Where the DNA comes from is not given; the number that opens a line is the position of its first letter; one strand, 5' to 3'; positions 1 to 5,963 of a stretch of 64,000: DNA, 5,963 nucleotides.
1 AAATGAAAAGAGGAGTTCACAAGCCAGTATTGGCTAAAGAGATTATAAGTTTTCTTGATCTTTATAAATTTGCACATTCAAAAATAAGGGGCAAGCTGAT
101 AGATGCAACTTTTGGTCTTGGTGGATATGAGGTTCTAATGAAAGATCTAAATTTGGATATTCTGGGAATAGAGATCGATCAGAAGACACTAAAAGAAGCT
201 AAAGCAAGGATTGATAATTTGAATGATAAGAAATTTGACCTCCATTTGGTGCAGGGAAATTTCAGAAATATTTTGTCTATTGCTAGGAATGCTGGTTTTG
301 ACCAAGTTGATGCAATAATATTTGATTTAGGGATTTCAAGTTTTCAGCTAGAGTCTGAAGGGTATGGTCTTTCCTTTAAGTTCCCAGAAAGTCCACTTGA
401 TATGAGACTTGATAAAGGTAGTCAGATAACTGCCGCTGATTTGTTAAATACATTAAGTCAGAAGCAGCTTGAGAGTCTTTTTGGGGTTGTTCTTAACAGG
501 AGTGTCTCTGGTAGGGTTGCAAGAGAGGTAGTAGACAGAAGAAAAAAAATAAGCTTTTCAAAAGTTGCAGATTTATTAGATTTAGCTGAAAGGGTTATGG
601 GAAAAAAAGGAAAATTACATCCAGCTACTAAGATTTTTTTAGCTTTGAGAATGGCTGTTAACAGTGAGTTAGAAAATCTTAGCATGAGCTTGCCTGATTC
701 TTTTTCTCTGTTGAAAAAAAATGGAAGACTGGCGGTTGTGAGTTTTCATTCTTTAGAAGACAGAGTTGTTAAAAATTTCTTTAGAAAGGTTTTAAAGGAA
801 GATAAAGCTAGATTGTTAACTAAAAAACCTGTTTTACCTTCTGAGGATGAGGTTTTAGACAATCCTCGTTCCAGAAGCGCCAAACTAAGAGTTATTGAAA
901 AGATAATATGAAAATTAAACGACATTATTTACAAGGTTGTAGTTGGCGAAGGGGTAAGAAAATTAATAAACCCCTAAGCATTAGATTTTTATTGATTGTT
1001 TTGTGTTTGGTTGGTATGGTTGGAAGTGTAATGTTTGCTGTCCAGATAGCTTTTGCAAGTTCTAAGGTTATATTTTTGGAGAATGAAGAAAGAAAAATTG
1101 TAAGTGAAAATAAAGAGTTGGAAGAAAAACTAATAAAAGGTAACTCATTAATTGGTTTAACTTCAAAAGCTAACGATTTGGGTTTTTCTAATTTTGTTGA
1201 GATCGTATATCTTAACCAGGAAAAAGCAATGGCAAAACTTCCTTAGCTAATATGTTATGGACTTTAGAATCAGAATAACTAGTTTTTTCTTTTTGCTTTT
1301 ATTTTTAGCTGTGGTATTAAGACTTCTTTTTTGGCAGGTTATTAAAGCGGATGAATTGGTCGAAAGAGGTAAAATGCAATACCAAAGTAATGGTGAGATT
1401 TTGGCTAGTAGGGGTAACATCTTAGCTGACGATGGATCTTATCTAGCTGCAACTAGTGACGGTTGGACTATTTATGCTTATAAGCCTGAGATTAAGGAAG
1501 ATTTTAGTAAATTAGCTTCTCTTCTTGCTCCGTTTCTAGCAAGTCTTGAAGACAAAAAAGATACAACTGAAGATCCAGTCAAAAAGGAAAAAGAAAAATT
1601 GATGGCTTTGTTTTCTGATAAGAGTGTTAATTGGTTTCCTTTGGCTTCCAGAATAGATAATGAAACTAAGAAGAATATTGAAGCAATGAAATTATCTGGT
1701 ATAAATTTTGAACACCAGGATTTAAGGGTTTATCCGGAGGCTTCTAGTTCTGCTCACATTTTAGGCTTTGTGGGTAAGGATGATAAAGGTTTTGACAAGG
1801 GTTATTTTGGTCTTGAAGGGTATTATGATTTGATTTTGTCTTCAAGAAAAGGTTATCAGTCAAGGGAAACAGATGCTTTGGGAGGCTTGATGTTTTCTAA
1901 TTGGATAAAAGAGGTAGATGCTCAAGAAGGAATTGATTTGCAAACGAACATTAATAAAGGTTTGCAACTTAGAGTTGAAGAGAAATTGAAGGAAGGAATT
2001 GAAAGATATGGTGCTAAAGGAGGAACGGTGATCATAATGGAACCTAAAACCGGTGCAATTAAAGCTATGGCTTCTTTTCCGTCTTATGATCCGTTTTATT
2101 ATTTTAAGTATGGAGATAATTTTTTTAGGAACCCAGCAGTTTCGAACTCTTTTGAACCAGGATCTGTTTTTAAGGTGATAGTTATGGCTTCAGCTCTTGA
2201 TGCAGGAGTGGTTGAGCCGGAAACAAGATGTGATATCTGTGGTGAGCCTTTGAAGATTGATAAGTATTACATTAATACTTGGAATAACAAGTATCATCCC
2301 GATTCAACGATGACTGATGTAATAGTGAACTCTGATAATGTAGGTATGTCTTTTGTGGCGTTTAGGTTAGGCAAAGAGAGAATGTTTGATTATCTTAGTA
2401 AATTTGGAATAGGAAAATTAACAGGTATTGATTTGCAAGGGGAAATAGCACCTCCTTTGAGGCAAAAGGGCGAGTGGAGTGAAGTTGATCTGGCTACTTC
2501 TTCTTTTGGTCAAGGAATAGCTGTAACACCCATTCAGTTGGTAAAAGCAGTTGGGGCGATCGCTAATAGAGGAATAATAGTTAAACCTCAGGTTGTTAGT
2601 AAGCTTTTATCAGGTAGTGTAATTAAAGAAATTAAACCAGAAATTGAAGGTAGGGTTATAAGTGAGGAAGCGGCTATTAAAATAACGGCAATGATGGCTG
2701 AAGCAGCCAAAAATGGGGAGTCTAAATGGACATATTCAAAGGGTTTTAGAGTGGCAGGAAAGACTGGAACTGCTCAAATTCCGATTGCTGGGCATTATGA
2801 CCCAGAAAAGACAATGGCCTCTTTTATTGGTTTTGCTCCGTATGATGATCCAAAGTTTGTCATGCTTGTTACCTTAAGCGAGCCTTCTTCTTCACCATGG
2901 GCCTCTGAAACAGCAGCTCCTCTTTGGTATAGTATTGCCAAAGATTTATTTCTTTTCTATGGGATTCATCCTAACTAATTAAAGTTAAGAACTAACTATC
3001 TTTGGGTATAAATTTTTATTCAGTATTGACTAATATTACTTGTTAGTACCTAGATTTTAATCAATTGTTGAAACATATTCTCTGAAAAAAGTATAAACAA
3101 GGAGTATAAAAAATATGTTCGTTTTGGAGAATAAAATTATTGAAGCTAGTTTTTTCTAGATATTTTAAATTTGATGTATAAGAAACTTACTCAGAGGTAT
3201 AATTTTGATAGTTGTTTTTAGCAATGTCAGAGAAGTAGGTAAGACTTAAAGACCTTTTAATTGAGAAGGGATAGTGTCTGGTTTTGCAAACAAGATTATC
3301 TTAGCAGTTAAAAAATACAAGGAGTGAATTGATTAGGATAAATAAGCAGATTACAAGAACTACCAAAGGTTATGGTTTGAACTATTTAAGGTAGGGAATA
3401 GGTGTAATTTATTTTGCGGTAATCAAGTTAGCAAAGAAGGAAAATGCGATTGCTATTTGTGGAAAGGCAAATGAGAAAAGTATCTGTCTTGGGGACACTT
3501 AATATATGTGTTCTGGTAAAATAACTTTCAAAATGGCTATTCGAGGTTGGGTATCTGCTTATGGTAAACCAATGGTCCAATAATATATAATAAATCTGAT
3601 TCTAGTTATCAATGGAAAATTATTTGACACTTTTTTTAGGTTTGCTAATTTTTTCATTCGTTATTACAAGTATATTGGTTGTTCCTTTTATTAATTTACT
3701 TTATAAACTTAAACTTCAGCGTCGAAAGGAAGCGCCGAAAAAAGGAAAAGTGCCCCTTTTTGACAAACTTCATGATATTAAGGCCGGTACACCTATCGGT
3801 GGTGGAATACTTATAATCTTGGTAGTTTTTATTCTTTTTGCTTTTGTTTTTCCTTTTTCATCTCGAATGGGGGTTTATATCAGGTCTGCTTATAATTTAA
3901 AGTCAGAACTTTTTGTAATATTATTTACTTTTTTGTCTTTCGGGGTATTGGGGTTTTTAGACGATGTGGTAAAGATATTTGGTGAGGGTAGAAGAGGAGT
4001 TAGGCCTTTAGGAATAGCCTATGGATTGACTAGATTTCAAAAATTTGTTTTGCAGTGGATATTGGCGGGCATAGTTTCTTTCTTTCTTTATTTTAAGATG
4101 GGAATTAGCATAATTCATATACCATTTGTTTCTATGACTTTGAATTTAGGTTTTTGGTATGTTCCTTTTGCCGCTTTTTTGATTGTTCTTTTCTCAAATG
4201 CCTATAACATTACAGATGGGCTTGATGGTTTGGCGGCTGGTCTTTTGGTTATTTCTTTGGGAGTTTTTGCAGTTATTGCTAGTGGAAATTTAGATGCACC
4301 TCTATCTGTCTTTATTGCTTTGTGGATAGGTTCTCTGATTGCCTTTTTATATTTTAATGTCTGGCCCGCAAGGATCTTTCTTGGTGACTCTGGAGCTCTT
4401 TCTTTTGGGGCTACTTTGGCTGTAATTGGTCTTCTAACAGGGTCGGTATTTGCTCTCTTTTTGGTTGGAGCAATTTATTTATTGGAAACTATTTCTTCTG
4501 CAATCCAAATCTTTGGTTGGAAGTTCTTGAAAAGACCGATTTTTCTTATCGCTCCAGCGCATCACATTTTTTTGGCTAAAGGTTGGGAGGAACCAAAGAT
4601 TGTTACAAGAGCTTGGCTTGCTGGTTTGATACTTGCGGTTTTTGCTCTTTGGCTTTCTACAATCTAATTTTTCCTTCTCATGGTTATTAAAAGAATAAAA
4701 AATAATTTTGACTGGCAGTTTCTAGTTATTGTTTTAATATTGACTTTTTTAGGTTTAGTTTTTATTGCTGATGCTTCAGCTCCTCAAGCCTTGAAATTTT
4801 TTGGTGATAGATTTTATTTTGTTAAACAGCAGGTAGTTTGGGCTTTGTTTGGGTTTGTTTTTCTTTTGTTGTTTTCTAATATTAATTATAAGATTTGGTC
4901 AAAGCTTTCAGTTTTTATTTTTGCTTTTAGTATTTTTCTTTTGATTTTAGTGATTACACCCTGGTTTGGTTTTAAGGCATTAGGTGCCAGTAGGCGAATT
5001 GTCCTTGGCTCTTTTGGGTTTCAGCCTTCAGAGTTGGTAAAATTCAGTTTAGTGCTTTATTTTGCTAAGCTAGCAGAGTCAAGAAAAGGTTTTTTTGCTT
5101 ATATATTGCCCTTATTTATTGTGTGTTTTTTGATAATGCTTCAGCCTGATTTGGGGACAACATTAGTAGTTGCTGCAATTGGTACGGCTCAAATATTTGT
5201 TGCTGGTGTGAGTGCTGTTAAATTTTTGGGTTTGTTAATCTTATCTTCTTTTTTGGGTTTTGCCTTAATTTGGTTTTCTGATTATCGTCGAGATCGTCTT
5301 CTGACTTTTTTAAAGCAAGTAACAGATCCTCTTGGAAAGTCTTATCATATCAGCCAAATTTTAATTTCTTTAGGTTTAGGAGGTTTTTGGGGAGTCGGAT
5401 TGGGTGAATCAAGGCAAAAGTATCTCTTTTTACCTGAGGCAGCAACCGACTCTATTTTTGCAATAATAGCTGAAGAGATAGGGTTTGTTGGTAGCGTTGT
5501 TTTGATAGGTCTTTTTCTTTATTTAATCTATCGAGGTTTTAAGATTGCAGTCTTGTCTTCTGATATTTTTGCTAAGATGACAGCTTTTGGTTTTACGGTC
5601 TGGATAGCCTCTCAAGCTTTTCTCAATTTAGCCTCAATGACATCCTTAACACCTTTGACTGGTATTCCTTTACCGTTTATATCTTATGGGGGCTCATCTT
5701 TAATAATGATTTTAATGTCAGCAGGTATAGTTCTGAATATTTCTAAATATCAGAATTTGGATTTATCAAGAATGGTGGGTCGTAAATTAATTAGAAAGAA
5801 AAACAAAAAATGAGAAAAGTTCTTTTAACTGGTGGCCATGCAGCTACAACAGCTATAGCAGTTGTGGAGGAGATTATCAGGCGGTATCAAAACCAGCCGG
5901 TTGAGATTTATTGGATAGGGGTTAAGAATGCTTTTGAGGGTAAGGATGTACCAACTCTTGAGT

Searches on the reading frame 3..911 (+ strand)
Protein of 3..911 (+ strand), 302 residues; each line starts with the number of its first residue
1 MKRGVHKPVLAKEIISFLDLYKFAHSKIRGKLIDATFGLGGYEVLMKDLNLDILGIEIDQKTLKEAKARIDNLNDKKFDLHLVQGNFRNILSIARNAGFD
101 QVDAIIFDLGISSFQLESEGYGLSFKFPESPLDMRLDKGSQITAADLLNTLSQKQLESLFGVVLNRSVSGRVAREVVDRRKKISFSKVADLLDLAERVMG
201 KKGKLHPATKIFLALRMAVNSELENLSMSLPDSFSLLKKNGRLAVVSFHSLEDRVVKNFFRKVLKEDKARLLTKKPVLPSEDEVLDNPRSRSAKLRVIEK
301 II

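Call 64: search_protein_families(library=pfam, proteins=[window:3-911:+], max_evalue=0.0001)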
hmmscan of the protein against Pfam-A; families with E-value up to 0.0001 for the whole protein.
window:3-911:+ (302 aa): 1 family
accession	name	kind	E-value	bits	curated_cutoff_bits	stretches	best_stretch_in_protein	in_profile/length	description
PF01795.25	Methyltransf_5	-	2.3e-79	267.5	27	1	5-301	3-309/309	MraW methylase family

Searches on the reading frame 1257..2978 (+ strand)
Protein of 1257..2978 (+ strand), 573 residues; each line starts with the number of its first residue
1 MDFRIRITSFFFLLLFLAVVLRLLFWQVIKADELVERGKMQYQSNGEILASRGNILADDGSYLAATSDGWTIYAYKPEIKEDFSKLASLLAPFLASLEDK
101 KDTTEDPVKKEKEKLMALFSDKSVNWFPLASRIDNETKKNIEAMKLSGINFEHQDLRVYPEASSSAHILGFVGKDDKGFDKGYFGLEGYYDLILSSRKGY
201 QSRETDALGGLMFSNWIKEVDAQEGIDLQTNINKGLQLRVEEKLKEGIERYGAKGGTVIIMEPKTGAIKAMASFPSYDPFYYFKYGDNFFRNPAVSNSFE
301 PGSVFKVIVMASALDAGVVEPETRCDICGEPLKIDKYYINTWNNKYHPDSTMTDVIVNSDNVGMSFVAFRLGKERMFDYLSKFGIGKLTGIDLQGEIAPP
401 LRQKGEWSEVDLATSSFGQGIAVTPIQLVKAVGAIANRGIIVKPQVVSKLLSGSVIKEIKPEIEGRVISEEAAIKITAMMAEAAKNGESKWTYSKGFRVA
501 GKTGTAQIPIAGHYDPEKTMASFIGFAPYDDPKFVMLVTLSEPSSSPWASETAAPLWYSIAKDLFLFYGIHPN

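Call 64: search_protein_families(library=pfam, proteins=[window:1257-2978:+], max_evalue=0.0001)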
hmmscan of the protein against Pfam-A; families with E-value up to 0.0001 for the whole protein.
window:1257-2978:+ (573 aa): 2 families
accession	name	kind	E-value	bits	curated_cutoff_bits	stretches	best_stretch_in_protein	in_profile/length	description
PF00905.27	Transpeptidase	-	3.7e-70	236.9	22.1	1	256-560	1-297/299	Penicillin binding protein transpeptidase domain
PF03717.20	PBP_dimer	-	1.3e-17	65.2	24.4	1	48-209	2-173/180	Penicillin-binding Protein dimerisation domain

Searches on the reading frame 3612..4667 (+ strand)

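Call 9: search_protein_families(library=pfam, proteins=[window:3612-4667:+], max_evalue=0.0001)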
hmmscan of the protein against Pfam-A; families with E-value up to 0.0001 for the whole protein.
window:3612-4667:+ (351 aa): 1 family
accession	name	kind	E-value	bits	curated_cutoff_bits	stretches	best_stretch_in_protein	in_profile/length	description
PF00953.26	Glycos_transf_4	-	1e-30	107.3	27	1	101-275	2-158/160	Glycosyl transferase family 4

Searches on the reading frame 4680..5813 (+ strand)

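Call 9: search_protein_families(library=pfam, proteins=[window:4680-5813:+], max_evalue=0.0001)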
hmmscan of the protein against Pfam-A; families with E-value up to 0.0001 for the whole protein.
window:4680-5813:+ (377 aa): 1 family
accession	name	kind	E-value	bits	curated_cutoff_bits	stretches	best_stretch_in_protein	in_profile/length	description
PF01098.24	FTSW_RODA_SPOVE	-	7.1e-92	308.6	26.4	1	14-359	4-355/356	Cell cycle protein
